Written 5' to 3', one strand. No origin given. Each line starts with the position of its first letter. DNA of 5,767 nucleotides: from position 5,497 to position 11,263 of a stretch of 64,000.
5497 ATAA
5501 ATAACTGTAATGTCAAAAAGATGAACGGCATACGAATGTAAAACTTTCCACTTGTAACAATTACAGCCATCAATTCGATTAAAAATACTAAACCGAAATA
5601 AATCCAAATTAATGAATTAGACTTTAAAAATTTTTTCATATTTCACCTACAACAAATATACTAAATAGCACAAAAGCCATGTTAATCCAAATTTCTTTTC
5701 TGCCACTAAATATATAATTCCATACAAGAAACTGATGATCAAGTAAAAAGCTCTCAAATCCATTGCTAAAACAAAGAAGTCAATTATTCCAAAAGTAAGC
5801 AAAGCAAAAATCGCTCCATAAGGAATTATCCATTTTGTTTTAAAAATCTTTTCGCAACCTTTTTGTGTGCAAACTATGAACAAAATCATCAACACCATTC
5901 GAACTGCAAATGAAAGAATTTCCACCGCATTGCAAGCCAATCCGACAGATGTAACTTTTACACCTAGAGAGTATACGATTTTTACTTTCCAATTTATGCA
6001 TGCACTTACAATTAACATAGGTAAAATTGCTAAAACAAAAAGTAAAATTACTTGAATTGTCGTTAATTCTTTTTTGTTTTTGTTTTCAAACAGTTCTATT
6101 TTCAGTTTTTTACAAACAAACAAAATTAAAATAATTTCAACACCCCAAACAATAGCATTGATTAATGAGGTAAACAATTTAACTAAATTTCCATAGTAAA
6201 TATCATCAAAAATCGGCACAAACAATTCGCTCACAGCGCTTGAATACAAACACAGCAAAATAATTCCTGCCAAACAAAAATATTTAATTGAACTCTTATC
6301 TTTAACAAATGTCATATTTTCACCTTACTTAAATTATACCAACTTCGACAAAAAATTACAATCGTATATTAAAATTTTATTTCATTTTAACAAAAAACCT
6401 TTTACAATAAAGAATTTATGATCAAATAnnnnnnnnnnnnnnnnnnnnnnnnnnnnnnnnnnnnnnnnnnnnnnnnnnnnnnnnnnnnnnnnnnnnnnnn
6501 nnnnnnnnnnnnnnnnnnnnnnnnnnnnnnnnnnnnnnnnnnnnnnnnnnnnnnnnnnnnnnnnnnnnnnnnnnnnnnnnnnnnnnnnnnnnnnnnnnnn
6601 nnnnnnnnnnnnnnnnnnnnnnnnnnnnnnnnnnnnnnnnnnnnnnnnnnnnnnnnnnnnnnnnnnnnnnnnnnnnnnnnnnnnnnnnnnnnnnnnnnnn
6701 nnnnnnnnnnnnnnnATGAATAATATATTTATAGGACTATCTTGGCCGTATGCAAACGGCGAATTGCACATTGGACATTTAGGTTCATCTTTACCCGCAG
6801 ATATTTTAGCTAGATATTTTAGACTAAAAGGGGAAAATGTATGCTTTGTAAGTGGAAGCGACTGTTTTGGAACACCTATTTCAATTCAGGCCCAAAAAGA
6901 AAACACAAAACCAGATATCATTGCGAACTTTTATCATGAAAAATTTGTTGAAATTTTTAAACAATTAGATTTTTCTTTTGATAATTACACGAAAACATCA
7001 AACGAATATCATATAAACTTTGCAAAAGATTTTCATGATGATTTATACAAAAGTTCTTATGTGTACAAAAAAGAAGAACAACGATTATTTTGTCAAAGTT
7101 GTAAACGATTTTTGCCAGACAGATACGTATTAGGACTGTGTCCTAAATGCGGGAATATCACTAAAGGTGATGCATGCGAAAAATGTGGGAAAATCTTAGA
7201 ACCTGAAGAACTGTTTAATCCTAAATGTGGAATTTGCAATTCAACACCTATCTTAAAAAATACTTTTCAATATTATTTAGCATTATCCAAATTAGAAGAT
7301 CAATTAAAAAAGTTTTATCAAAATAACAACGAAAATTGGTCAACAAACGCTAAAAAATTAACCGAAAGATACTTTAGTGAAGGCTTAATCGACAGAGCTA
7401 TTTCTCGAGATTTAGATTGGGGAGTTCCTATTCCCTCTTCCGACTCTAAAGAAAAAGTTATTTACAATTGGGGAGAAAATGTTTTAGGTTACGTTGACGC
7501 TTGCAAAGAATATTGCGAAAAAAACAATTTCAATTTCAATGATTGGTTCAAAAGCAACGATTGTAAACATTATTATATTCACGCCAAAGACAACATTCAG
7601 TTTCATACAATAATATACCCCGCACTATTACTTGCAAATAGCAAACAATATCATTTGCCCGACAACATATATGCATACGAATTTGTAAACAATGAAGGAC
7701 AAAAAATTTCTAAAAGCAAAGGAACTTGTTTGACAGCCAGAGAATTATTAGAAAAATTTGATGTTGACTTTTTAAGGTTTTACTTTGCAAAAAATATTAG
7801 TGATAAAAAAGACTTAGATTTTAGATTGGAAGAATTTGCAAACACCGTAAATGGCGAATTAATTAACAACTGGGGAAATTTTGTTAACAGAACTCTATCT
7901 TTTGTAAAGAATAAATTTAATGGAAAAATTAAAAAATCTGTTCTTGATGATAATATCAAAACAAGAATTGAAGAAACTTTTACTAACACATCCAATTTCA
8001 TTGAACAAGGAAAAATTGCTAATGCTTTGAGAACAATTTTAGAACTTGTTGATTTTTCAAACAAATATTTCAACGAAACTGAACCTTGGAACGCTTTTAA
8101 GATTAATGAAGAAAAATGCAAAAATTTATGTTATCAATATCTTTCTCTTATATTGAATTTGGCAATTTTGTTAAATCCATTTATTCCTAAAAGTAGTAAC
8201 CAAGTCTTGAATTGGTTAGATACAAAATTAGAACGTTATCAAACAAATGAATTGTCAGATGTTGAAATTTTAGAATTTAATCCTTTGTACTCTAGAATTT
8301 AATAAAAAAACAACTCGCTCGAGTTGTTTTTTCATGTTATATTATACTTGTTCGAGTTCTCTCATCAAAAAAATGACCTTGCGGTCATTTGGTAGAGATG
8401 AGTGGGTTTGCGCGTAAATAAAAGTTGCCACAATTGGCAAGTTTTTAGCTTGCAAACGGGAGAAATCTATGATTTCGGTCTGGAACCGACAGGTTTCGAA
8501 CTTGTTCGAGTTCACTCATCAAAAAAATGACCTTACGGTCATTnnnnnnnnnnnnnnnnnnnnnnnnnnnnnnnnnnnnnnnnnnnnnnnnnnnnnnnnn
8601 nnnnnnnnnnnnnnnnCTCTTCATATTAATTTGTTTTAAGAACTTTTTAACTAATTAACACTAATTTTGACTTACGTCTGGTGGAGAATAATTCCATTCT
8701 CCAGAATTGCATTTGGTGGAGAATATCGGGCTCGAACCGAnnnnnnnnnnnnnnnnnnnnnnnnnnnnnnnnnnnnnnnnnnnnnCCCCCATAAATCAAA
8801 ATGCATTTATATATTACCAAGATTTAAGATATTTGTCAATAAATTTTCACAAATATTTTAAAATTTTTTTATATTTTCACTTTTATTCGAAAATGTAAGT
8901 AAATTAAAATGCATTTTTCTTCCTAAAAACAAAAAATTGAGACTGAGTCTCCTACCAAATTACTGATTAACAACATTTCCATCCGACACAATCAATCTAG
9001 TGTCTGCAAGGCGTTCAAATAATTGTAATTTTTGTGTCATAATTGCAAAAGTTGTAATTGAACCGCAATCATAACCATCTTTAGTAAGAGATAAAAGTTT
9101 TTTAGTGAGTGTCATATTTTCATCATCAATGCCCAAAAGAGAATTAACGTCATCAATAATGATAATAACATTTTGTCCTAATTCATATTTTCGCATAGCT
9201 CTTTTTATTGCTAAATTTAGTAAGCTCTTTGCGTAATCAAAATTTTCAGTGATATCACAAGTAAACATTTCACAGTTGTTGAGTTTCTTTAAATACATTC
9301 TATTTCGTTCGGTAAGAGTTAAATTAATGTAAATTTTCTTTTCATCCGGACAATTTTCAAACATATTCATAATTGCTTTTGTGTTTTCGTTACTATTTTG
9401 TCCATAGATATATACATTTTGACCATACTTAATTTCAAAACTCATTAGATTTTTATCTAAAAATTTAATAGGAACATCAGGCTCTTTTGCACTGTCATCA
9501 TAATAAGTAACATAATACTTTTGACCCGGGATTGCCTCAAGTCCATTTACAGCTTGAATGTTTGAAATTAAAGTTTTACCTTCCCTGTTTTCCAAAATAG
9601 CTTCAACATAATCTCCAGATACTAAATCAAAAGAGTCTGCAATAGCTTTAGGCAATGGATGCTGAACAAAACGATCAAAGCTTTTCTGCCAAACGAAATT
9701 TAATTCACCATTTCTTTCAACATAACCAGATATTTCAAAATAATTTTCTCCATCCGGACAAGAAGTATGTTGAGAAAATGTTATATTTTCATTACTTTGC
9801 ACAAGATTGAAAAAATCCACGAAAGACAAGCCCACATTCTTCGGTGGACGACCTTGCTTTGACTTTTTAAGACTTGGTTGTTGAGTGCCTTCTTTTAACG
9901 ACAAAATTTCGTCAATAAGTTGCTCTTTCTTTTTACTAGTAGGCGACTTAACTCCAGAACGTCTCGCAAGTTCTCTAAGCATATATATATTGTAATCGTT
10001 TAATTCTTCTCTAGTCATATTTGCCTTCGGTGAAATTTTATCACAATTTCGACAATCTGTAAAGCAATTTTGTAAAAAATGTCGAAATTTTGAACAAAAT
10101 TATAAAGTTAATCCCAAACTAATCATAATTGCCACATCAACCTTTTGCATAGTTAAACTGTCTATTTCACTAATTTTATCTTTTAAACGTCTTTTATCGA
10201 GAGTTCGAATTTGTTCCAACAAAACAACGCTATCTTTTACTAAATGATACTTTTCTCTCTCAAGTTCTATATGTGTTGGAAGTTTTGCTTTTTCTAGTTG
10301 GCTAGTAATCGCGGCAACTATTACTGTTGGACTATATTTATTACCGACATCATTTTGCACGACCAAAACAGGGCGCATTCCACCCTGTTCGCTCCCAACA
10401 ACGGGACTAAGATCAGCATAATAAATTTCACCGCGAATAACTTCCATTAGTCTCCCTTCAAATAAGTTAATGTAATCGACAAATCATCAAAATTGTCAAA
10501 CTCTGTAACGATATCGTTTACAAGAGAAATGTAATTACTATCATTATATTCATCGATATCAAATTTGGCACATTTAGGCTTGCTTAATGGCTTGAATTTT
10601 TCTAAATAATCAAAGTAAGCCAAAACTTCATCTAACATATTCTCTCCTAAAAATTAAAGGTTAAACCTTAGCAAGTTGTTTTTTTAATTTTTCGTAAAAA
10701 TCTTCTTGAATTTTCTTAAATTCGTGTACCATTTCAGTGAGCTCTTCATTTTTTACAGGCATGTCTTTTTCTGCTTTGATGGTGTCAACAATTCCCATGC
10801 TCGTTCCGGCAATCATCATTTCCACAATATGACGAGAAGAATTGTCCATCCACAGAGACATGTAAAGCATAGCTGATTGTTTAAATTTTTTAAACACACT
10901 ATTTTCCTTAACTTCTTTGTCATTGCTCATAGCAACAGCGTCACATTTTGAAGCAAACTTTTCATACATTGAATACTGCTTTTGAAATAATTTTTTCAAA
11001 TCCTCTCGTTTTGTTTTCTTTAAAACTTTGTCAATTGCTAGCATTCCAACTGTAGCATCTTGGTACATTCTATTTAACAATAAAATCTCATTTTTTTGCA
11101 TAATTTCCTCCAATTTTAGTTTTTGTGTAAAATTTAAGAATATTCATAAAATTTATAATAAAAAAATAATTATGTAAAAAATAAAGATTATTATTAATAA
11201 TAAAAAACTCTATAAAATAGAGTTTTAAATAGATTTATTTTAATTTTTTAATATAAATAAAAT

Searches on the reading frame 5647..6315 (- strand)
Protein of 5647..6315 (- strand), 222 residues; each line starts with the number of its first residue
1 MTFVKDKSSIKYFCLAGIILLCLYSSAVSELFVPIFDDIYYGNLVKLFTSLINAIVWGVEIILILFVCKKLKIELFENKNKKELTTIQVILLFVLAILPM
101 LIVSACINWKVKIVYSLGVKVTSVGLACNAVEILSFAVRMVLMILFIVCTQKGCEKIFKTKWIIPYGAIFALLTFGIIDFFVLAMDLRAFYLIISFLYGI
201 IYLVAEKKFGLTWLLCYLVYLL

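Call 7: search_protein_families(library=pfam, proteins=[window:5647-6315:-])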
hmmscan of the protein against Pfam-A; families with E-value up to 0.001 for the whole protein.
window:5647-6315:- (222 aa): 0 families

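Call 21: search_protein_families(library=pfam, proteins=[window:5647-6315:-], max_evalue=10)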
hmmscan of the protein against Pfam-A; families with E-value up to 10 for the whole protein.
window:5647-6315:- (222 aa): 0 families

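Call 35: search_protein_families(library=ncbifam, proteins=[window:5647-6315:-], max_evalue=0.01)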
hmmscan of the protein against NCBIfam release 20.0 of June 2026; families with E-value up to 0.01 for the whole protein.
window:5647-6315:- (222 aa): 0 families

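Call 56: find_related_loci(query=window:5647-6315:-, collection=metagenome_contigs, flank=2500)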
Query window:5647-6315:- (222 aa) in metagenome_contigs; peptide patterns used: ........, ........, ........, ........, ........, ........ (x = any residue, [..] = any of these).
600 stretches matched a pattern, but none encodes a relative of the query by tblastn (E <= 1e-3).

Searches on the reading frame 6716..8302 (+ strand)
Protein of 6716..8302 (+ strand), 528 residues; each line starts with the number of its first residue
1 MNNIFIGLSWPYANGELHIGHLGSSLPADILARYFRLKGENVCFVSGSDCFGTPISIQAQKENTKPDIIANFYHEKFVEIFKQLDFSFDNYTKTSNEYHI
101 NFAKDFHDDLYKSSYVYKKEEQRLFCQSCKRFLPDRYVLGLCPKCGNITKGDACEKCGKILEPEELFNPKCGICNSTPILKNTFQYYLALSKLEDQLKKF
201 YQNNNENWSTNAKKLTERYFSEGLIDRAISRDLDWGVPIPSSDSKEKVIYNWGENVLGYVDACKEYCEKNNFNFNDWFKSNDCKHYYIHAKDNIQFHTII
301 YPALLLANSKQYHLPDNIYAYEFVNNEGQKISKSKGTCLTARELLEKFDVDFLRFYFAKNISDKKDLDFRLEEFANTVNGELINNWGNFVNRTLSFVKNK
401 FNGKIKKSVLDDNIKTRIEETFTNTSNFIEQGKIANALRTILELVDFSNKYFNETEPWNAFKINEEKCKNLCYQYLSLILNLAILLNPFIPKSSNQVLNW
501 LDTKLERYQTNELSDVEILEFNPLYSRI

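Call 7: search_protein_families(library=pfam, proteins=[window:6716-8302:+])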
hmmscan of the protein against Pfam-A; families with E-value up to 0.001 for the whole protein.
window:6716-8302:+ (528 aa): 7 families
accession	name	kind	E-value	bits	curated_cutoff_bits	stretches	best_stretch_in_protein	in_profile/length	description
PF09334.17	tRNA-synt_1g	-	1.2e-133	446.1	20.1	1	5-394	2-391/391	tRNA synthetases class I (M)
PF00133.28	tRNA-synt_1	-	4.7e-24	85.3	22.7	2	10-247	31-253/414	tRNA synthetases class I (I, L, M and V)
PF01406.26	tRNA-synt_1e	-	2.5e-12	47.2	27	2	15-122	21-127/301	tRNA synthetases class I (C) catalytic domain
PF19303.5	Anticodon_3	-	9e-11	42.3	23.5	1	409-514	13-114/152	Anticodon binding domain of methionyl tRNA ligase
PF01921.24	tRNA-synt_1f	-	4.9e-09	36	27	1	319-370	270-323/360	tRNA synthetases class I (K)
PF12773.13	DZR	-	5.6e-05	23.7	27.3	1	126-172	1-45/45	Double zinc ribbon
PF08264.19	Anticodon_1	-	0.00011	22.6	25.1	1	412-498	2-87/148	Anticodon-binding domain of tRNA ligase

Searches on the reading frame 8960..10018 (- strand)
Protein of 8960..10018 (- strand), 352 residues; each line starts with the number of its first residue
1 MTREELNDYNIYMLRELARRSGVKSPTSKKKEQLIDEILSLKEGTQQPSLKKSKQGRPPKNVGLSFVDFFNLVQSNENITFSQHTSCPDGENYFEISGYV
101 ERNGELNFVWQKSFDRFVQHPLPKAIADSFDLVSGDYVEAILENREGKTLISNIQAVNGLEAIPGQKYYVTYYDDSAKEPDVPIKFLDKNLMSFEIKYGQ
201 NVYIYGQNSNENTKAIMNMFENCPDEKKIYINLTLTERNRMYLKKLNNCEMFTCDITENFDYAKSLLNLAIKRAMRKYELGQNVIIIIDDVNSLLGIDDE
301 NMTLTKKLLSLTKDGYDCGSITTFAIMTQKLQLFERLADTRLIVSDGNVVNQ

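Call 7: search_protein_families(library=pfam, proteins=[window:8960-10018:-])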
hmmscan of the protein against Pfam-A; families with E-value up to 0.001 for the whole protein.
window:8960-10018:- (352 aa): 2 families
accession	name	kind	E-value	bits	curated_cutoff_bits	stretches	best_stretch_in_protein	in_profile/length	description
PF07498.18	Rho_N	-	0.00057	20.2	24.9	0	5-39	1-35/43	Rho termination factor, N-terminal domain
PF01637.24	ATPase_2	-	0.00064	20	33.2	0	203-313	24-140/225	ATPase domain predominantly from Archaea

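Call 35: search_protein_families(library=ncbifam, proteins=[window:8960-10018:-], max_evalue=0.01)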
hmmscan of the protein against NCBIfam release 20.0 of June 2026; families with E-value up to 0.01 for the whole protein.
window:8960-10018:- (352 aa): 2 families
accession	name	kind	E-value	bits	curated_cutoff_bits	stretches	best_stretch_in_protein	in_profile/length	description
TIGR00767.1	rho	equivalog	8.3e-05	21.6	509.45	0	3-46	3-46/415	transcription termination factor Rho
NF006886.1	PRK09376.1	equivalog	0.00036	19.4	315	0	2-54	2-54/413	transcription termination factor Rho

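Call 61: search_solved_structures(query=A3, max_evalue=1, show_alignments=1)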
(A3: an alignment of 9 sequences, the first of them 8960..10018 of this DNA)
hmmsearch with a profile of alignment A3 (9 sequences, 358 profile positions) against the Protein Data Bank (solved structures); distinct sequences matched with E-value up to 1: 16.
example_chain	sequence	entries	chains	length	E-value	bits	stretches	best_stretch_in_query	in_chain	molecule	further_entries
8hsj_A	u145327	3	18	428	6.5e-10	41.7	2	84-190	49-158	Transcription termination factor Rho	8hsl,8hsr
7oqh_A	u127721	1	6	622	1.2e-09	40.9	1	97-330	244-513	Transcription termination factor Rho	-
8q3p_a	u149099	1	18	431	2.1e-06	30.1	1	247-330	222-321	Transcription termination factor Rho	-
8pex_A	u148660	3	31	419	3.4e-06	29.5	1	247-330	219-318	Transcription termination factor Rho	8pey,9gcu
1pv4_A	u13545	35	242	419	3.5e-06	29.4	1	247-330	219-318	Transcription termination factor rho | Rho transcription termination factor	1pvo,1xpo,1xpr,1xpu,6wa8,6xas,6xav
5jji_A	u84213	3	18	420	3.6e-06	29.4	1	247-330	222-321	Transcription termination factor Rho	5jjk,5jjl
3ice_A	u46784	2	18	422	3.6e-06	29.4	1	247-330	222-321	Transcription termination factor rho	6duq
8q3q_a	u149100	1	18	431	3.7e-06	29.3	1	247-330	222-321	Transcription termination factor Rho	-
2ht1_A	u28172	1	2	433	4e-06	29.2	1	247-330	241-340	Transcription termination factor rho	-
3l0o_A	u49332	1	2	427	4.7e-06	29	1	121-301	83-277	Transcription termination factor rho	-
9ff7_A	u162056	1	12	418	1.3e-05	27.5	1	247-330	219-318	Transcription termination factor Rho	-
5itj_A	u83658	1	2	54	0.097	14.8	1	119-156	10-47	AbrB family transcriptional regulator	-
2l66_A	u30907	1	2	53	0.099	14.8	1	119-156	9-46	Transcriptional regulator, AbrB family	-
5itm_A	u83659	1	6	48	0.11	14.6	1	119-154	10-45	AbrB family transcriptional regulator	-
5aj4_Ac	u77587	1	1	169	0.49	12.5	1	133-182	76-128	MITORIBOSOMAL PROTEIN MS25, MRPS25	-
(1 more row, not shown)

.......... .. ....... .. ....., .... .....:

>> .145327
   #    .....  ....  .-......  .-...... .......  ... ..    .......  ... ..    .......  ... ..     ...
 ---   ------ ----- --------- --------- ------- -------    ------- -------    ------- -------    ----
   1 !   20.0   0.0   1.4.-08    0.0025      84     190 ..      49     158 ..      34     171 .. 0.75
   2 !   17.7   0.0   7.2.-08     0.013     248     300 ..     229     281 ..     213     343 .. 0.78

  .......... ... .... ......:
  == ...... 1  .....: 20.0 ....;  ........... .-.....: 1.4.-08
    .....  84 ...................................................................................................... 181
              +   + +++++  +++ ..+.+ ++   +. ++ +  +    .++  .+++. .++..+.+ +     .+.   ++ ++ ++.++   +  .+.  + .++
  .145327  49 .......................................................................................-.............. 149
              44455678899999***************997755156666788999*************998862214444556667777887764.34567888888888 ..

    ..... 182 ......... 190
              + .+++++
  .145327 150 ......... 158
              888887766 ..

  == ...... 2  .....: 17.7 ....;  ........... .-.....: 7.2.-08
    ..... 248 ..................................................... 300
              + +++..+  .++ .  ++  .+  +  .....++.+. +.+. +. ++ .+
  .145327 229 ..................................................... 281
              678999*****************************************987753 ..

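Call 62: search_protein_families(library=pfam, alignment_id=A3, max_evalue=0.01)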
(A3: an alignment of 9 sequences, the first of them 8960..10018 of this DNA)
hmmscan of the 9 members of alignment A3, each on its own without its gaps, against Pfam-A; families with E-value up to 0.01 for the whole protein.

A. member 1, window:8960-10018:- (352 aa): 2 families
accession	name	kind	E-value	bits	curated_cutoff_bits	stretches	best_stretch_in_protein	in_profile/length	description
PF07498.18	Rho_N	-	0.00057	20.2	24.9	1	5-39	1-35/43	Rho termination factor, N-terminal domain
PF01637.24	ATPase_2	-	0.00064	20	33.2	1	203-313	24-140/225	ATPase domain predominantly from Archaea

B. families by the number of members that match (of 9 scanned): 3 families
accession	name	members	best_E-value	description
PF07498.18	Rho_N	7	1.6e-06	Rho termination factor, N-terminal domain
PF07497.18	Rho_RNA_bind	5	9.3e-05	Rho termination factor, RNA-binding domain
PF01637.24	ATPase_2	3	7.6e-05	ATPase domain predominantly from Archaea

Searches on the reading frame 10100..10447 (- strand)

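Call 7: search_protein_families(library=pfam, proteins=[window:10100-10447:-])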
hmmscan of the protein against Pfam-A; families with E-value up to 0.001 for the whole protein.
window:10100-10447:- (115 aa): 1 family
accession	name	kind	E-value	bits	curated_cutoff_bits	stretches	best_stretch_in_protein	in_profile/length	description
PF02452.23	PemK_toxin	-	4.4e-36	123.8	23.1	1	5-110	2-108/109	PemK-like, MazF-like toxin of type II toxin-antitoxin system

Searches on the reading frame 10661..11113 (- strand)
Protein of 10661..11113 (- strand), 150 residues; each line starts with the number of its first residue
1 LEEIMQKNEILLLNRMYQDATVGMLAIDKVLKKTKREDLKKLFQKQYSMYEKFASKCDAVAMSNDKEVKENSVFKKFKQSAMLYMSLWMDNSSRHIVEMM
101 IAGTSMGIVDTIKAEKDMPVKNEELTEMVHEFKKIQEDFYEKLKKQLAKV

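Call 7: search_protein_families(library=pfam, proteins=[window:10661-11113:-])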
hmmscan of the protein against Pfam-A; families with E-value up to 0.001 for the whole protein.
window:10661-11113:- (150 aa): 0 families

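Call 21: search_protein_families(library=pfam, proteins=[window:10661-11113:-], max_evalue=10)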
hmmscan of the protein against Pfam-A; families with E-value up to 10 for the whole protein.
window:10661-11113:- (150 aa): 5 families
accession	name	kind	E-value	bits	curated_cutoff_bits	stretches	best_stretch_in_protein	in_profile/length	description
PF09537.16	DUF2383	-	0.0075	16.8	30.8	1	13-104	6-98/111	Domain of unknown function (DUF2383)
PF04157.22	EAP30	-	0.0089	16.2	26.8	1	34-150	14-99/219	EAP30/Vps36 family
PF11553.14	DUF3231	-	0.081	13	29.6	1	10-57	96-143/165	Protein of unknown function (DUF3231)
PF13196.11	DUF4012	-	0.11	13.5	28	1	41-126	46-131/144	Protein of unknown function (DUF4012)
PF08776.16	VASP_tetra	-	0.32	11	25.8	1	120-148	7-35/36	VASP tetramerisation domain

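Call 35: search_protein_families(library=ncbifam, proteins=[window:10661-11113:-], max_evalue=0.01)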
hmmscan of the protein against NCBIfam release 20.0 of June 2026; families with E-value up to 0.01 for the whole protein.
window:10661-11113:- (150 aa): 0 families
